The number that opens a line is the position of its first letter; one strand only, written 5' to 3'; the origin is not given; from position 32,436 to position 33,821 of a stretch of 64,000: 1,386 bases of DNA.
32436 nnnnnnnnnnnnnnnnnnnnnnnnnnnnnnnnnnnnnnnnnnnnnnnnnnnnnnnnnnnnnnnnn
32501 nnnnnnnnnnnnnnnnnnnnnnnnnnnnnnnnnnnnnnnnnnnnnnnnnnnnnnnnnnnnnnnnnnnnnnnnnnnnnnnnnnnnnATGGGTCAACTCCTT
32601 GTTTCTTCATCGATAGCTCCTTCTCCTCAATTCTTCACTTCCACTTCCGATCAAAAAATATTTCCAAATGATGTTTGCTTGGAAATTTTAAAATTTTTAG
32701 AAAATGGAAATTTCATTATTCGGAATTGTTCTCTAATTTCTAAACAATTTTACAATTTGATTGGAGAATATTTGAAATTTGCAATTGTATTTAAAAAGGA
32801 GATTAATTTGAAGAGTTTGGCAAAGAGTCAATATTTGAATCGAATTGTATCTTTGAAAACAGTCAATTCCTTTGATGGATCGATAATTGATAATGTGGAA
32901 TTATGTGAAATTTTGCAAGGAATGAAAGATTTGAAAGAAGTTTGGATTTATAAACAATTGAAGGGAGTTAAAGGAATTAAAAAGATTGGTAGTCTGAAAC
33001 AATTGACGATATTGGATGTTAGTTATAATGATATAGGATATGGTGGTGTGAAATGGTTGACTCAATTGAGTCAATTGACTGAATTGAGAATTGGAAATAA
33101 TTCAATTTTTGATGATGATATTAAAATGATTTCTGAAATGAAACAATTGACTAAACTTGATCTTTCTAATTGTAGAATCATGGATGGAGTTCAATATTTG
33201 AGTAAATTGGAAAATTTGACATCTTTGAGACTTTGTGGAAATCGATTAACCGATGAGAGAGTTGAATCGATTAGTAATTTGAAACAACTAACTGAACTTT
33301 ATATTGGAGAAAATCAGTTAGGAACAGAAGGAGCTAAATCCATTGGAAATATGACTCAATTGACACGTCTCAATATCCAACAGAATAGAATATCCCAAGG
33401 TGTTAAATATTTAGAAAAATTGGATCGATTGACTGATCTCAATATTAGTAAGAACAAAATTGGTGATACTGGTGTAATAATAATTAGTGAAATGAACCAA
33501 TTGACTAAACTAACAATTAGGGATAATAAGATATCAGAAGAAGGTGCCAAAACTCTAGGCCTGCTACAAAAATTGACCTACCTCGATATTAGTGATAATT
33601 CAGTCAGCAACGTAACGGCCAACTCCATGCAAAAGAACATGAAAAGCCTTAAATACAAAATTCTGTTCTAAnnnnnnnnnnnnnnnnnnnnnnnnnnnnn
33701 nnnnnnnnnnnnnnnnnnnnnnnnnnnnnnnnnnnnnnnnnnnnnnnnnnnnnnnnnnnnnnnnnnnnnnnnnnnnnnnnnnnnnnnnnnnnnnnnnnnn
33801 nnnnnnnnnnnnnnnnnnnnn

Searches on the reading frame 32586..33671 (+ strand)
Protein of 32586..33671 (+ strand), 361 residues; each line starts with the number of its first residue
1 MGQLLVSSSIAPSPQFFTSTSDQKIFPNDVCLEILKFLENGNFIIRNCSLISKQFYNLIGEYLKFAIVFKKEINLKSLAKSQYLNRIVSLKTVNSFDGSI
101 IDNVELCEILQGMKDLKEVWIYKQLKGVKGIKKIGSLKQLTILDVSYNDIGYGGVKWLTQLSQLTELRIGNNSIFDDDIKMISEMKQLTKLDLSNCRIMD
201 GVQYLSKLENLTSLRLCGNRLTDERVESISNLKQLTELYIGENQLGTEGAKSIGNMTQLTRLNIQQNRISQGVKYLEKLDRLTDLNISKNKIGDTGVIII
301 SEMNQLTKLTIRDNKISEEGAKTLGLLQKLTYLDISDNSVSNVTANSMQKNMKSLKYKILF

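Call 62: search_protein_families(library=pfam, max_evalue=0.001, proteins=[window:32586-33671:+])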
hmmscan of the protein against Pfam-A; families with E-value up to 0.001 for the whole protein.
window:32586-33671:+ (361 aa): 8 families
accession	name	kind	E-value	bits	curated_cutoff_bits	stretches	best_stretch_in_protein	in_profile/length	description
PF13855.12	LRR_8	-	4.4e-25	87.6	27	3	210-269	2-61/61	Leucine rich repeat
PF13516.12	LRR_6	-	1.3e-21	75.2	23.4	0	282-298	5-21/24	Leucine Rich repeat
PF12799.13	LRR_4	-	1.5e-21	76.4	27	3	186-223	1-38/44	Leucine Rich repeats (2 copies)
PF00560.39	LRR_1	-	3.6e-17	59.2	20.6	0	210-232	1-23/23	Leucine Rich Repeat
PF25013.1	LRR_Zer-1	-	8.3e-16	58.8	27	1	181-243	3-64/137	Zer-1-like, Leucine-rich repeats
PF23598.1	LRR_14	-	1.2e-15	57.6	40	1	177-344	10-183/353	Leucine-rich repeat region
PF25019.1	LRR_R13L1-DRL21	-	2.8e-05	24.5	27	0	182-216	90-124/127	R13L1/DRL21 LRRs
PF20919.3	DHU1_N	-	0.00019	21.2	26.7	0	297-347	137-187/370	DWD hypersensitive to UV-B 1, N-terminal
